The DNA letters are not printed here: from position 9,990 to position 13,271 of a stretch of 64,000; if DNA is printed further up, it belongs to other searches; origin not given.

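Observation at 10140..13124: Membrane GT-C glycosyltransferase fused to PA14 and NPCBM lectin-like domains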

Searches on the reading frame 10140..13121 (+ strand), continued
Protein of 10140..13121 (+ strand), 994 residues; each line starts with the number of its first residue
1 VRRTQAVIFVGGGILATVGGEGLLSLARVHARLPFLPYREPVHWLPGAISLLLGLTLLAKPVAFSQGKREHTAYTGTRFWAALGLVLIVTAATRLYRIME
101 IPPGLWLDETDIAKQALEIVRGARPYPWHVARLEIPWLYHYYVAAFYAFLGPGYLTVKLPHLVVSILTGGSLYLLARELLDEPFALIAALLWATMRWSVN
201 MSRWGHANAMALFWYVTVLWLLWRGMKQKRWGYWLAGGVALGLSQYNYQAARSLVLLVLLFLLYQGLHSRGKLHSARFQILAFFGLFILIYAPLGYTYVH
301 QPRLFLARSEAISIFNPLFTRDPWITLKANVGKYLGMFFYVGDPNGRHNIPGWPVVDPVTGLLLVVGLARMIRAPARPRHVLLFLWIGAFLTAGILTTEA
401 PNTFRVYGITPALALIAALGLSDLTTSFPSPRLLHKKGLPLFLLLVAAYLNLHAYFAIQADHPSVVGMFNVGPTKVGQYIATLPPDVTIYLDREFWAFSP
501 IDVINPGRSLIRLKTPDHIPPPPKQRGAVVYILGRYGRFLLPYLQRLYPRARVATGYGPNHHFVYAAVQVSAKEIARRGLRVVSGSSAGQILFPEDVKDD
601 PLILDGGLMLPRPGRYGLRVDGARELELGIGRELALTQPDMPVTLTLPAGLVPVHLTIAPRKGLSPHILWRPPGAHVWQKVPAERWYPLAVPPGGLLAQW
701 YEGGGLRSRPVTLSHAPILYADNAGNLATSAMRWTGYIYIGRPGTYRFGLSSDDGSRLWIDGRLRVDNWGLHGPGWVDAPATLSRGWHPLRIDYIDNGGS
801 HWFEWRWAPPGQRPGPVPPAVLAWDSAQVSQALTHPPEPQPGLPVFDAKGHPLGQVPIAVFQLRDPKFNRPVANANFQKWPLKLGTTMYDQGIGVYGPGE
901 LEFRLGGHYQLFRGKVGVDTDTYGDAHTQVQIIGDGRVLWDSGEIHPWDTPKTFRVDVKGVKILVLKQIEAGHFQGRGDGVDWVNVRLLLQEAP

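Call 51: search_protein_representatives(alignment_id=A1)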
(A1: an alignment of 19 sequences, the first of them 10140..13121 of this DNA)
Query: 19 sequences, 1004 profile positions. Proteins with E-value up to 0.001 (for the whole library): 59468; up to 1e-10: 26965; up to 1e-30: 4835. The best 150 are listed.
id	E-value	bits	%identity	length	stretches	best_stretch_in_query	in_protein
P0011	0.0e+00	1641.3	-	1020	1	8-1001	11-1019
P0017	0.0e+00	1287.0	-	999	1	41-1003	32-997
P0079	0.0e+00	1059.2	-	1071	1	9-1003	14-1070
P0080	0.0e+00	1048.8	-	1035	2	271-1001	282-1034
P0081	0.0e+00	1033.4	-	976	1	43-1002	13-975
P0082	2.4e-274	929.3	-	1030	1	39-1003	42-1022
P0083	6.3e-206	702.7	-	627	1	437-1003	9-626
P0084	1.7e-187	641.7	-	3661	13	735-830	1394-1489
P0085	1.5e-180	618.8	-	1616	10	743-832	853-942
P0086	1.2e-172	592.6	-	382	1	635-1002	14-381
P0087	8.4e-154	530.2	-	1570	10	744-836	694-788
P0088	2.2e-149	515.6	-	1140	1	43-849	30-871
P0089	2.3e-148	512.2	-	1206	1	43-850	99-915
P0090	1.5e-147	509.5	-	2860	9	743-845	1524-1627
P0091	5.3e-147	507.7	-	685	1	328-1000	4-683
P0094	9.7e-143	493.6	-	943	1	70-852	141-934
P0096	6.8e-141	487.5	-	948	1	9-836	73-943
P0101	8.4e-137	473.9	-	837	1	50-835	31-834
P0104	1.6e-135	469.7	-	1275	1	21-835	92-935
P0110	2.7e-130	452.4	-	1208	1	37-835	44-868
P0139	1.3e-120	420.4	-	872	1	51-835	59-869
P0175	3.8e-111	389.0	-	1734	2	34-835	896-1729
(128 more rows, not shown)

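Call 54: list_cluster_members(proteins=[P0079, P0082, P0088, P0094, P0096, P0101, P0104, P0110, P0139, P0175])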
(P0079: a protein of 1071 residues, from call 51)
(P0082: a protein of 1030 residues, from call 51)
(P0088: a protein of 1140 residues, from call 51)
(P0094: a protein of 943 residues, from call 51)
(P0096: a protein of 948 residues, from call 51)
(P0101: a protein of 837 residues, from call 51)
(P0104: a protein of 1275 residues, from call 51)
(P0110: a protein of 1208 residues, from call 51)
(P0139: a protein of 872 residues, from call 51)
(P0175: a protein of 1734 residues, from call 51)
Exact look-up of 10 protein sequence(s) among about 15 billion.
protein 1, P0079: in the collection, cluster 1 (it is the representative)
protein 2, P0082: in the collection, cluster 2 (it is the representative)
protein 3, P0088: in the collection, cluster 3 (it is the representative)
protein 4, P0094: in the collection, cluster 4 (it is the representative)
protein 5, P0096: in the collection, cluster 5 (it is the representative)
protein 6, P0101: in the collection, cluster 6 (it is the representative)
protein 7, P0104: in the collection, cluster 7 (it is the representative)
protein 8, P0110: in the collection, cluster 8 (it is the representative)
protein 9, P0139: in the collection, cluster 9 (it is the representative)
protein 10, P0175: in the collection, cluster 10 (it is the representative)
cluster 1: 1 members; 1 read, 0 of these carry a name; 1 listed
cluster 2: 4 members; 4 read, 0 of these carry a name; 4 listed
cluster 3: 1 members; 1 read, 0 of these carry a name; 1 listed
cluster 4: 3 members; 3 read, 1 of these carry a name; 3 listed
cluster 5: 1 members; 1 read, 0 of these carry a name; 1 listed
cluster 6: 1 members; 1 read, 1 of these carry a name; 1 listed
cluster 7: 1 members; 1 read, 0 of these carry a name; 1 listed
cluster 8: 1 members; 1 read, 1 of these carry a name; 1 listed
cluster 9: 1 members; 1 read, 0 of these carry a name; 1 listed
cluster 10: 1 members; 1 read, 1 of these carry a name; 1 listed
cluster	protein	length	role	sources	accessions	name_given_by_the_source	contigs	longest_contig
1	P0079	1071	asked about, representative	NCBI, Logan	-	-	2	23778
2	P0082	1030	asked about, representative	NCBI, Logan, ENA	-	-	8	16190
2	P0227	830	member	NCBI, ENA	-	-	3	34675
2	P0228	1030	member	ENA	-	-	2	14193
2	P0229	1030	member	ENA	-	-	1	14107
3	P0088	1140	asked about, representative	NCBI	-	-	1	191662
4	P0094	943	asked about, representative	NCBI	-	-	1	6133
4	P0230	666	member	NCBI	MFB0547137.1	MAG: ArnT family glycosyltransferase, partial [Anaerolineae bacterium]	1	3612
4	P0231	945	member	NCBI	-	-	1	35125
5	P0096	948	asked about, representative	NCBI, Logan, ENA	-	-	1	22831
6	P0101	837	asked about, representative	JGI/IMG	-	4-amino-4-deoxy-L-arabinose transferase-like glycosyltransferase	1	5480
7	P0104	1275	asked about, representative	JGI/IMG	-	-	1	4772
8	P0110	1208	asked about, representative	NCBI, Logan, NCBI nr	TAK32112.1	MAG: hypothetical protein EPO21_15925 [Chloroflexota bacterium]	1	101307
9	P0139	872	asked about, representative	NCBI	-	-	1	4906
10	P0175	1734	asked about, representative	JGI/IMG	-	hypothetical protein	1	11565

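Call 55: search_protein_families(library=pfam, proteins=[P0079, P0088, P0089, P0094, P0096, P0101, P0104, P0175], max_evalue=0.001)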
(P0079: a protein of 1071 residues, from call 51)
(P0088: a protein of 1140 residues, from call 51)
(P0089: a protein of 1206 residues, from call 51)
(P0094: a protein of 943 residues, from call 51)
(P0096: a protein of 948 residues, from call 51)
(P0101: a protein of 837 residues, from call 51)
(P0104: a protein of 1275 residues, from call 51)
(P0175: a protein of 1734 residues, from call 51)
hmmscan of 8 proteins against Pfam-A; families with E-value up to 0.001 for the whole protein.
P0079 (1071 aa): 3 families
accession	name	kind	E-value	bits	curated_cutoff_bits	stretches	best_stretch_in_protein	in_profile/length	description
PF08305.17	NPCBM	-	1.8e-20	73.8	23.9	1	934-1068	8-136/137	NPCBM/NEW2 domain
PF07691.17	PA14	-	2e-11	44.3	24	1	793-881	40-138/147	PA14 domain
PF13231.12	PMT_2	-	2.8e-07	31.3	26.1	1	156-308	8-156/160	Dolichyl-phosphate-mannose-protein mannosyltransferase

P0088 (1140 aa): 9 families
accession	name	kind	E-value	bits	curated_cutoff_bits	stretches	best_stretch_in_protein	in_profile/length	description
PF07691.17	PA14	-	2e-30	106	24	2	727-850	2-143/147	PA14 domain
PF01436.27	NHL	-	8.4e-26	89.1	20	1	976-1002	1-27/28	NHL repeat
PF13231.12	PMT_2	-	1.7e-17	64.6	26.1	1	129-284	5-156/160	Dolichyl-phosphate-mannose-protein mannosyltransferase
PF08450.18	SGL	-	5.7e-10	39.7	26.3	0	1088-1137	173-212/246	SMP-30/Gluconolactonase/LRE-like region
PF06739.17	SBBP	-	2.5e-09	37.4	20.5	0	1111-1125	15-29/38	Beta-propeller repeat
PF25021.1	TEN_NHL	-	2.5e-09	37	27.1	0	888-922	138-170/357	Teneurin NHL domain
PF02366.24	PMT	-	8.3e-09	35.8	22.7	1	139-291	75-236/245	Dolichyl-phosphate-mannose-protein mannosyltransferase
PF24684.1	Vgb_lyase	-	0.0001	21.7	50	1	934-1130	13-202/290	Virginiamycin B lyase family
PF20067.5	SSL_N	-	0.00064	20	18.9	0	887-909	16-38/46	Strictosidine synthase-like, N-terminal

P0089 (1206 aa): 10 families
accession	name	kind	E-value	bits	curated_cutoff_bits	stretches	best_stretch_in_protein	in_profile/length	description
PF01436.27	NHL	-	2.2e-30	103.6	20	3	952-978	1-27/28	NHL repeat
PF07691.17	PA14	-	5.6e-28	98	24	2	801-898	38-145/147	PA14 domain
PF13231.12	PMT_2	-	1.3e-19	71.4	26.1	1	192-345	5-155/160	Dolichyl-phosphate-mannose-protein mannosyltransferase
PF25021.1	TEN_NHL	-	1.8e-09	37.5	27.1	0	947-990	136-177/357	Teneurin NHL domain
PF08450.18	SGL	-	3.1e-09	37.3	26.3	0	954-988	185-219/246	SMP-30/Gluconolactonase/LRE-like region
PF24684.1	Vgb_lyase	-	1e-06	28.2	50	1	996-1202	13-206/290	Virginiamycin B lyase family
PF22701.2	Mala_s_1-like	-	1.1e-05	25.7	27.5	0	954-1011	89-145/195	Mal s 1 allergenic protein-like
PF02366.24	PMT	-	9.7e-05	22.5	22.7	1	193-332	66-210/245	Dolichyl-phosphate-mannose-protein mannosyltransferase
PF06739.17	SBBP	-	0.00021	21.6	20.5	0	955-969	15-29/38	Beta-propeller repeat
PF10528.15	GLEYA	-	0.00046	20.9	26.2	0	809-841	1-34/91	GLEYA domain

P0094 (943 aa): 2 families
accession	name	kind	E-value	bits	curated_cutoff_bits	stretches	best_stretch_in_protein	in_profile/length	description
PF07691.17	PA14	-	9.7e-25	87.5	24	2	824-914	45-145/147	PA14 domain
PF13231.12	PMT_2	-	5.9e-15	56.3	26.1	1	209-353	5-150/160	Dolichyl-phosphate-mannose-protein mannosyltransferase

P0096 (948 aa): 2 families
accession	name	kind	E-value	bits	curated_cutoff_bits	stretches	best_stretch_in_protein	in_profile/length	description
PF07691.17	PA14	-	2.7e-23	82.8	24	1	810-937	2-143/147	PA14 domain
PF13231.12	PMT_2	-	7.4e-12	46.2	26.1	1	204-348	3-145/160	Dolichyl-phosphate-mannose-protein mannosyltransferase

P0101 (837 aa): 3 families
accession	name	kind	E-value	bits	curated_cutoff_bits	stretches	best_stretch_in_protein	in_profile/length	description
PF07691.17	PA14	-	1.7e-28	99.7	24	2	571-697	2-145/147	PA14 domain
PF13231.12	PMT_2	-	1.7e-20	74.3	26.1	1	124-280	5-157/160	Dolichyl-phosphate-mannose-protein mannosyltransferase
PF02366.24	PMT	-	5.5e-11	42.9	22.7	1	127-286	68-236/245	Dolichyl-phosphate-mannose-protein mannosyltransferase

P0104 (1275 aa): 6 families
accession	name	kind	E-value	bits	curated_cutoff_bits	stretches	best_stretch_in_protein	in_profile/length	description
PF07691.17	PA14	-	1.4e-34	119.4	24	2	841-931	44-144/147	PA14 domain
PF01436.27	NHL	-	3.4e-22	77.7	20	2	1015-1041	1-27/28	NHL repeat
PF13231.12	PMT_2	-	8.8e-13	49.2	26.1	1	209-341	5-136/160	Dolichyl-phosphate-mannose-protein mannosyltransferase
PF24684.1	Vgb_lyase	-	1.4e-10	40.9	50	1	1064-1268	14-204/290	Virginiamycin B lyase family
PF25021.1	TEN_NHL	-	2.4e-07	30.5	27.1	0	1061-1133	29-99/357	Teneurin NHL domain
PF08450.18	SGL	-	5.5e-06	26.6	26.3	0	1017-1050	185-218/246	SMP-30/Gluconolactonase/LRE-like region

P0175 (1734 aa): 2 families
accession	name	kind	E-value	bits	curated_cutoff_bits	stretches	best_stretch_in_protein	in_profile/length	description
PF07691.17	PA14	-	1.1e-16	61.4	24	1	1594-1722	1-141/147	PA14 domain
PF13231.12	PMT_2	-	8.2e-15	55.8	26.1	2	249-405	2-157/160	Dolichyl-phosphate-mannose-protein mannosyltransferase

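Call 61: find_encoding_contigs(protein=P0024, flank=10000, max_places=2)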
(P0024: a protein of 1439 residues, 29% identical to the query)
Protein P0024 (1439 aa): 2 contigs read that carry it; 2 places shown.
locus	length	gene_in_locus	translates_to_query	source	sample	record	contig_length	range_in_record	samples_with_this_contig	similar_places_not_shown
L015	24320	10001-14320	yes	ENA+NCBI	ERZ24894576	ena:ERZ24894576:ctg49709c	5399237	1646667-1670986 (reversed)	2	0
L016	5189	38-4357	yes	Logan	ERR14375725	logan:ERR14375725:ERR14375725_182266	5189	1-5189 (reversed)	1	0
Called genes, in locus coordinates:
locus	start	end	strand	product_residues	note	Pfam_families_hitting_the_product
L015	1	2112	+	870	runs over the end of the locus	PF10060:DUF2298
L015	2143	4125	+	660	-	-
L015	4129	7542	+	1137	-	PF02366:PMT, PF13231:PMT_2, PF08450:SGL (weak), PF25021:TEN_NHL (faint), PF01436:NHL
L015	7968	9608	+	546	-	-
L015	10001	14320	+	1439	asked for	PF12773:DZR, PF13231:PMT_2, PF07691:PA14, PF01436:NHL (faint)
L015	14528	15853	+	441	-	PF08450:SGL (faint), PF01436:NHL (faint)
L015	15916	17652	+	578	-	PF00920:ILVD_EDD_N, PF24877:ILV_EDD_C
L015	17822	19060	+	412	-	PF00579:tRNA-synt_1b, PF22421:SYY_C-terminal (weak), PF01479:S4 (weak)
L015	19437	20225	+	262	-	PF00106:adh_short, PF13561:adh_short_C2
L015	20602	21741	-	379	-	-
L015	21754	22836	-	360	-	PF00155:Aminotran_1_2, PF01212:Beta_elim_lyase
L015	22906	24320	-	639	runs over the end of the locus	-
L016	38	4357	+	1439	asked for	PF12773:DZR, PF13231:PMT_2, PF07691:PA14, PF01436:NHL (faint)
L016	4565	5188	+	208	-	?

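Call 62: find_encoding_contigs(protein=P0027, flank=10000, max_places=2)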
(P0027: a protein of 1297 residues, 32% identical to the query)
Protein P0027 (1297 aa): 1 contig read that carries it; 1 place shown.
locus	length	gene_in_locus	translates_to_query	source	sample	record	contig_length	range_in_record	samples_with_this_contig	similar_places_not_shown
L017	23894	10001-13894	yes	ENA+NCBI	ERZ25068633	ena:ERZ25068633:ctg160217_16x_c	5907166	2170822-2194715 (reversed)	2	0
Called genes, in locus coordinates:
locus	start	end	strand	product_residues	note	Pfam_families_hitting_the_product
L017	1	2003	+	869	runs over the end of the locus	PF10060:DUF2298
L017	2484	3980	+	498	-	-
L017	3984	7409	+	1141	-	PF02366:PMT, PF13231:PMT_2, PF25021:TEN_NHL (faint), PF01436:NHL, PF08450:SGL (faint), PF01436:NHL (weak)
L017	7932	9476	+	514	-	-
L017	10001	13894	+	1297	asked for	PF13231:PMT_2, PF07691:PA14, PF01436:NHL (faint), PF08450:SGL (faint), PF24684:Vgb_lyase (weak)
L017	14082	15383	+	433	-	PF08450:SGL (faint), PF01436:NHL (faint), PF24684:Vgb_lyase (weak)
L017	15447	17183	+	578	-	PF00920:ILVD_EDD_N, PF24877:ILV_EDD_C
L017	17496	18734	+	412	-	PF00579:tRNA-synt_1b, PF22421:SYY_C-terminal, PF01479:S4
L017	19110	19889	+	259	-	PF00106:adh_short, PF13561:adh_short_C2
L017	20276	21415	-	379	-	-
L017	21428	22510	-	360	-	PF00155:Aminotran_1_2 (weak), PF01212:Beta_elim_lyase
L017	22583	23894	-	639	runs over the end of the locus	-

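Call 68: find_encoding_contigs(protein=P0001, flank=5000, max_places=3)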
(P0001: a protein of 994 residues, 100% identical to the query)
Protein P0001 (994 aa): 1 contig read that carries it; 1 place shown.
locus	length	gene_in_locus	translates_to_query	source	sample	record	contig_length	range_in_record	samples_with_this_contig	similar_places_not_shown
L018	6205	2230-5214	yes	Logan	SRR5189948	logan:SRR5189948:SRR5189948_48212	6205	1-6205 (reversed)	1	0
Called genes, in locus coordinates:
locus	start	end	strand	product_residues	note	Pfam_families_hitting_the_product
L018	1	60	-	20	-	?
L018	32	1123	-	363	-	PF01098:FTSW_RODA_SPOVE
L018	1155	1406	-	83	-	PF03776:MinE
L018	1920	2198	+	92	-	PF14525:AraC_binding_2 (weak), PF02311:AraC_binding (weak), PF07883:Cupin_2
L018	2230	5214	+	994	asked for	PF13231:PMT_2, PF07691:PA14, PF08305:NPCBM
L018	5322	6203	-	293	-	?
